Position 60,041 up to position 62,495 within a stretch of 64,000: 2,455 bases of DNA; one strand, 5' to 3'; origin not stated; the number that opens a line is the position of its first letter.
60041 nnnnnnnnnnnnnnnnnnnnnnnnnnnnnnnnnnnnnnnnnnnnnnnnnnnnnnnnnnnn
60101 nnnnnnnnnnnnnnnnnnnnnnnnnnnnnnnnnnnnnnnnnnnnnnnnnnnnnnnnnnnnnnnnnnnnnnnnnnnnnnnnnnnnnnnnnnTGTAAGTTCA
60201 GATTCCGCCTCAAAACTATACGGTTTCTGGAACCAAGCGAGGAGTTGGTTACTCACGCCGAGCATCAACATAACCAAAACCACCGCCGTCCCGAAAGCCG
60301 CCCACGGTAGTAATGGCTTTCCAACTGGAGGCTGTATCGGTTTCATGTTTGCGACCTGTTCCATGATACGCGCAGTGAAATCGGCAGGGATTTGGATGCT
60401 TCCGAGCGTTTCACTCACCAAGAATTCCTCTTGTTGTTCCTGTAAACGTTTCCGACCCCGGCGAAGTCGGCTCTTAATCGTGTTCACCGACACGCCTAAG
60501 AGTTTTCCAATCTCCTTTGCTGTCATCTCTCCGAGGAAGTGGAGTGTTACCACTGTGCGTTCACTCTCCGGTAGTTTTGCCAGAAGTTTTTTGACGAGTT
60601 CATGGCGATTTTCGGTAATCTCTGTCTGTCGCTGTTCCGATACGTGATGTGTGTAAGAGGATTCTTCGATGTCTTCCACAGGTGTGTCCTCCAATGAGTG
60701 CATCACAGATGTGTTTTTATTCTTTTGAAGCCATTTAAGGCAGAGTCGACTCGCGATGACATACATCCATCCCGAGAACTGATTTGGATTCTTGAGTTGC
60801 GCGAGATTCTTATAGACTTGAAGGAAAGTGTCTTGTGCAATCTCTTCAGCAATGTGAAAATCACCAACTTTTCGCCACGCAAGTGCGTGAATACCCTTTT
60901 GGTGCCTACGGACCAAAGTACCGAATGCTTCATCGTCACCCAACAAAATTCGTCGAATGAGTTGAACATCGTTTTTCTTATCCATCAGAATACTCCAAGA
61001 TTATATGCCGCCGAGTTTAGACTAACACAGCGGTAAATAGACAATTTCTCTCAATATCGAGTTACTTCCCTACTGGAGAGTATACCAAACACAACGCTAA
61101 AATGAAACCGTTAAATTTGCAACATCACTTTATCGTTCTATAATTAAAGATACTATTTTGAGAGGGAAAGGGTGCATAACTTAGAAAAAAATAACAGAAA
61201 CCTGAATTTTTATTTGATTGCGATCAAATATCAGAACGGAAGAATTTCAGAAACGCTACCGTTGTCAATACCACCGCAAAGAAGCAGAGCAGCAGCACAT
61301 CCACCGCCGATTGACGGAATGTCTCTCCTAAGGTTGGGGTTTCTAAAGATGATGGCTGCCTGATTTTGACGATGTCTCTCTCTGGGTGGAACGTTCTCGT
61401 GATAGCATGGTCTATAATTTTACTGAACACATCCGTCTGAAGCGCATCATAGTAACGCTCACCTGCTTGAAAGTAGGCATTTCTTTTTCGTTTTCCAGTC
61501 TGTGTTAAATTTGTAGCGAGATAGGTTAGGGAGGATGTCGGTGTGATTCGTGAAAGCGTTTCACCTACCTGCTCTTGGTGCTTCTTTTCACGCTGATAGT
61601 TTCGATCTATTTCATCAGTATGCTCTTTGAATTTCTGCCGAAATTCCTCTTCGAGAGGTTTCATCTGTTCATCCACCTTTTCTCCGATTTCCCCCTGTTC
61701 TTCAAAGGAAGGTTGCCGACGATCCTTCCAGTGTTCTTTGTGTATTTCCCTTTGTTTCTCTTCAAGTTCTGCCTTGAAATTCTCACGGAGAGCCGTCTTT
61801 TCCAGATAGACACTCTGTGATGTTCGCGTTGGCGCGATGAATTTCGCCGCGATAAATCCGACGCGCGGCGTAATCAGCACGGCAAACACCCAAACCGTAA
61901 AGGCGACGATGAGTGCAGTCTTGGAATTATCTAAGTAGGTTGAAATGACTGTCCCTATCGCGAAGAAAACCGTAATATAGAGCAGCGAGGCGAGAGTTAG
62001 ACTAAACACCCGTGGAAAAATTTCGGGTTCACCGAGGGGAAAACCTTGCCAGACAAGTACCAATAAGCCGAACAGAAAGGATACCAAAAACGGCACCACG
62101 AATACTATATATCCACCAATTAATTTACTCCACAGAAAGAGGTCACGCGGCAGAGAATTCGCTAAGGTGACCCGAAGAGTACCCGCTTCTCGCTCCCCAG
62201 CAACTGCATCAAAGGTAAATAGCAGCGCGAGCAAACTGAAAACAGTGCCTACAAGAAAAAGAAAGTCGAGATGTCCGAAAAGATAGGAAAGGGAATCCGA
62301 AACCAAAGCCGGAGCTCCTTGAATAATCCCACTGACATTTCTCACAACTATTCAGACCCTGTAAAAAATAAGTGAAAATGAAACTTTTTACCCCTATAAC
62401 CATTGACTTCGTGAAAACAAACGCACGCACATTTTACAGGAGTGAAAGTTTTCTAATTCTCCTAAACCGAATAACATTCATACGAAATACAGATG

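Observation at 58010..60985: One-component membrane-tethered ECF sigma: sigma70 r2/r4 – TM – BNR beta-propeller, downstream of a heterodimeric ABC exporter pair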

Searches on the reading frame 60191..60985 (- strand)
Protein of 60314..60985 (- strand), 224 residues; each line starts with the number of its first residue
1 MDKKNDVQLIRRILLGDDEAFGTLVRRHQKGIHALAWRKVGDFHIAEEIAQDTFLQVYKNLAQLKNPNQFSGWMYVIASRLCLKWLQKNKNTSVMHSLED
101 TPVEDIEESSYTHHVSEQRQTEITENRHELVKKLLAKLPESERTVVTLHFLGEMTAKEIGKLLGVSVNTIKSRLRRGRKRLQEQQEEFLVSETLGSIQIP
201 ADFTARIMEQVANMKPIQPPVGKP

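Call 53: search_solved_structures(query=window:60314-60985:-, max_evalue=0.00001)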
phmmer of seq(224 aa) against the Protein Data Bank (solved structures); distinct sequences matched with E-value up to 0.00001: 21.
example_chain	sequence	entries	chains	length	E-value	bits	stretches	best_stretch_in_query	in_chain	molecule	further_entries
5wuq_A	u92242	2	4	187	3.2e-24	89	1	9-185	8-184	ECF RNA polymerase sigma factor SigW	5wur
1or7_A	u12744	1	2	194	1.4e-16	64.1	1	5-184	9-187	RNA polymerase sigma-E factor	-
6jbq_F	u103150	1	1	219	1.9e-16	63.6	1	5-184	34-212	ECF RNA polymerase sigma-E factor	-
9m9d_F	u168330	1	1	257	3.3e-16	62.8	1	21-183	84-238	ECF RNA polymerase sigma factor SigE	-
9m9e_F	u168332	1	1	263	3.5e-16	62.8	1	21-183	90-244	ECF RNA polymerase sigma factor SigE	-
9m98_F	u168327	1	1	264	3.5e-16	62.7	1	21-183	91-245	ECF RNA polymerase sigma factor SigE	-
8z6g_B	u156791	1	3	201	4.3e-16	62.4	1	3-186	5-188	RNA polymerase sigma factor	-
6in7_B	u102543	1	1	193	5.4e-16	62.1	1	3-184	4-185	RNA polymerase sigma-H factor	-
6jhe_A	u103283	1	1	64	2e-09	40.7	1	131-185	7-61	ECF RNA polymerase sigma factor SigW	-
2q1z_A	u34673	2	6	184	2.6e-09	40.3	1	5-183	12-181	RpoE, ECF SigE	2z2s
7qh5_A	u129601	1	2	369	3.4e-09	39.9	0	13-87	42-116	RNA polymerase sigma factor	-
4nqw_A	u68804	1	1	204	4.1e-08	36.4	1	8-181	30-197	ECF RNA polymerase sigma factor SigK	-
5zx2_F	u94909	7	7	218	4.3e-07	33.1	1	45-182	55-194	ECF RNA polymerase sigma factor SigH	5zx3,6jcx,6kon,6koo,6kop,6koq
9isn_F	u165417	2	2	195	4.4e-07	33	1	9-183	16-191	ECF sigma factor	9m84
5or5_A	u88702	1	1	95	5.7e-07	32.6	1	5-86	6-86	ECF RNA polymerase sigma-E factor,ECF RNA polymerase sigma factor SigW,ECF RNA polymerase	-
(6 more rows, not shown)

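Call 79: predict_structure(alignment_id=A6)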
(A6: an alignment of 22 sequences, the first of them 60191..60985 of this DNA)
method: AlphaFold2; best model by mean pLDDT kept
length: 265 residues; sequences in the alignment: 22
mean_pLDDT: 78.9   pTM: 0.60
mean pLDDT of the five models: 78.9, 77.8, 77.6, 74.1, 73.9
residues with pLDDT >= 90: 74; 70-90: 123; 50-70: 50; < 50: 18
segments of 3 or more residues with pLDDT < 50: 93-102, 104-107, 263-265
pLDDT, mean of each block of 10 residues (from residue 1): 81 92 93 89 87 95 90 93 88 47 50 67 73 84 88 86 90 92 79 72 88 78 57 79 72 56 49
secondary structure, 60 per line:
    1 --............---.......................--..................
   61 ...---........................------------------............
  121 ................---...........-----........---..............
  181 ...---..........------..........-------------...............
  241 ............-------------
elements in order: H3-14 H18-40 H43-63 H67-90 H109-136 H140-150 H156-163 H167-183 H187-196 H203-212 H226-252

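Call 82: fold_search(model_id=the predicted structure, library=pdb)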
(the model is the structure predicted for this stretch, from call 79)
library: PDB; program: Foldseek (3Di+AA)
matches with E <= 10: 248; with E <= 0.001: 22
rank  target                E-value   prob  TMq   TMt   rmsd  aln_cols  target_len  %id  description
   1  5wur_A                2.7e-07  1.00  0.43  0.65   8.7       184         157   28  Crystal structure of SigW in complex with its anti-sigma RsiW, an oxdized form (released 2017-03-29)
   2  5wuq_B                5.4e-07  1.00  0.41  0.63   8.7       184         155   29  Crystal structure of SigW in complex with its anti-sigma RsiW, a zinc binding form (released 2017-03-29)
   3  5wuq_A                8.1e-07  1.00  0.43  0.65   6.7       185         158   28  Crystal structure of SigW in complex with its anti-sigma RsiW, a zinc binding form (released 2017-03-29)
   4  8z6g_B                1.5e-06  1.00  0.31  0.47  12.9       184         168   27  the AlgU-MucAcyto complex structure in Pseudomonas aeruginosa (released 2024-05-08)
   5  8z6g_D                3.7e-06  1.00  0.30  0.47  13.1       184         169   27  the AlgU-MucAcyto complex structure in Pseudomonas aeruginosa (released 2024-05-08)
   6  9m9e_F                9.9e-06  1.00  0.28  0.41  22.5       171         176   27  Structural Basis of Pausing During Transcription Initiation in Mycobacterium tuberculosis (released 2026-01-14)
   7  6in7_B                3.0e-05  1.00  0.30  0.46  12.7       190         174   26  Crystal structure of AlgU in complex with MucA(cyto) (released 2019-07-24)
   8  1or7_B                3.8e-05  1.00  0.32  0.51  10.8       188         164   22  Crystal Structure of Escherichia coli sigmaE with the Cytoplasmic Domain of its Anti-sigma RseA (released 2003-04-15)
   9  9m98_F                4.3e-05  1.00  0.28  0.45  27.7       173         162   26  Structural Basis of Pausing During Transcription Initiation in Mycobacterium tuberculosis (released 2026-01-14)
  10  9m9d_F                4.5e-05  1.00  0.27  0.44  28.2       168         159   29  Structural Basis of Pausing During Transcription Initiation in Mycobacterium tuberculosis (released 2026-01-14)
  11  6dv9_F                5.0e-05  1.00  0.27  0.40  27.7       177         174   20  Crystal structure of Mycobacterium tuberculosis transcription initiation complex(ECF sigma factor L) containing 5nt RN (released 2019-02-20)
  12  1or7_A                7.2e-05  1.00  0.35  0.50  11.0       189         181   23  Crystal Structure of Escherichia coli sigmaE with the Cytoplasmic Domain of its Anti-sigma RseA (released 2003-04-15)
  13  4cxf_A                1.3e-04  1.00  0.44  0.69   6.5       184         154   22  Structure of CnrH in complex with the cytosolic domain of CnrY (released 2014-04-30)
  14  6jbq_F                1.4e-04  1.00  0.31  0.43  27.8       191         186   24  CryoEM structure of Escherichia coli sigmaE transcription initiation complex containing 5nt of RNA (released 2019-05-29)
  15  4nqw_A                1.6e-04  1.00  0.29  0.49  11.6       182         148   19  Structure of Mycobacterium tuberculosis extracytoplasmic function sigma factor SigK in complex with the cytosolic doma (released 2014-01-22)
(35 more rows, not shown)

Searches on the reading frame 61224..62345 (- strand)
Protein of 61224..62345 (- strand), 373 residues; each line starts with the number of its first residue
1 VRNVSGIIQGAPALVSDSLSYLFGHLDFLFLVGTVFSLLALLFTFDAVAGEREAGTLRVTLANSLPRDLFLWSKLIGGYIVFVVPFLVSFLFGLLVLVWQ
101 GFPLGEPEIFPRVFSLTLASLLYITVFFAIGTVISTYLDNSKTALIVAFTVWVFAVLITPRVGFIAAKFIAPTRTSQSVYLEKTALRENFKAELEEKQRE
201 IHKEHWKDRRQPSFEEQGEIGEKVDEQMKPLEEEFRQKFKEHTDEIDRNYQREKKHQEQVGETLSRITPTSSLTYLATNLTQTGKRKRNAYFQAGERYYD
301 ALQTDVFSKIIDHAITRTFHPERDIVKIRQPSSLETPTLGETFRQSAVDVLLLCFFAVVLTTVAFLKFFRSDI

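Call 5: search_protein_families(library=pfam, proteins=[window:61224-62345:-], max_evalue=0.01)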
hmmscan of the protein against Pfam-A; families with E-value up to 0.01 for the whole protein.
window:61224-62345:- (373 aa): 3 families
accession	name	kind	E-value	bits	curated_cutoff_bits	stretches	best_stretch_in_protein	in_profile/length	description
PF12679.13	ABC2_membrane_2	-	2.1e-30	106.4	27.2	1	31-373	73-283/283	ABC-2 family transporter protein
PF12698.13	ABC2_membrane_3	-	1.1e-05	25.2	31.6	1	28-160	164-288/347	ABC-2 family transporter protein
PF12040.14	DUF3526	-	0.0021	19.2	25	1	235-304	49-118/144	Domain of unknown function (DUF3526)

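Call 6: search_protein_families(library=ncbifam, proteins=[window:61224-62345:-], max_evalue=0.01)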
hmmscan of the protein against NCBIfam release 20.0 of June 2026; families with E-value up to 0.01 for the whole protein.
window:61224-62345:- (373 aa): 1 family
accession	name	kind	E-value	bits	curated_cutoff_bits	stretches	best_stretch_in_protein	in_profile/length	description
TIGR03518.1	ABC_perm_GldF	equivalog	0.00052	20.1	288.5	1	19-191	43-207/240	gliding motility-associated ABC transporter permease subunit GldF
